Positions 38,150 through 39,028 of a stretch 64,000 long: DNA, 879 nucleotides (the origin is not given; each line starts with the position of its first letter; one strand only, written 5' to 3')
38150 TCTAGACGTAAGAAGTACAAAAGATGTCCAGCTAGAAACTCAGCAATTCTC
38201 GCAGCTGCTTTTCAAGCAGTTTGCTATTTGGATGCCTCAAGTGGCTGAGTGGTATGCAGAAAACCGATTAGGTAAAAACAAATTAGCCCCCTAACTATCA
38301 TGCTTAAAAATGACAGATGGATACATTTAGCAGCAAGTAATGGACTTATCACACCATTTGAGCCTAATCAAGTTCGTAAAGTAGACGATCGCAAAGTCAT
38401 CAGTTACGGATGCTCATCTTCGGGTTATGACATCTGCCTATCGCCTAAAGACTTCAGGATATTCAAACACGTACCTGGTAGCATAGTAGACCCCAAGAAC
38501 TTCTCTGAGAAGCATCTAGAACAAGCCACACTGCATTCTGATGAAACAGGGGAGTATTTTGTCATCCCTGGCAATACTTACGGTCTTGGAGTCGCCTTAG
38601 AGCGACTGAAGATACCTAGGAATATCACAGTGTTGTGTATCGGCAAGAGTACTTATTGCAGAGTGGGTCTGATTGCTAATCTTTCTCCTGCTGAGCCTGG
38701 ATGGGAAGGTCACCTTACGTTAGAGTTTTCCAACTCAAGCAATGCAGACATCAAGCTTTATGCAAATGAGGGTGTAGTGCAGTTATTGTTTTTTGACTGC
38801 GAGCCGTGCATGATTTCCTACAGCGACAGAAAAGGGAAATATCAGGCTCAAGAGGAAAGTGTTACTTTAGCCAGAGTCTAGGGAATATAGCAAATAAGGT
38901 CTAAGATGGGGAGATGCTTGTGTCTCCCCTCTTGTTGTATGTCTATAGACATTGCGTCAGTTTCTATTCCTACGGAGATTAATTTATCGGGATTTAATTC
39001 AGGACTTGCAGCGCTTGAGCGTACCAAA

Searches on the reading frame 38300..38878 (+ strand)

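Call 67: search_protein_families(library=pfam, proteins=[window:38300-38878:+], max_evalue=0.01)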
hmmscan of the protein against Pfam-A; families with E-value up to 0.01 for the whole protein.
window:38300-38878:+ (193 aa): 1 family
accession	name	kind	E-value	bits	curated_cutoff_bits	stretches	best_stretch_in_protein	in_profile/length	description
PF22769.1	DCD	-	4.6e-23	82.5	27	1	9-166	9-152/153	dCTP deaminase-like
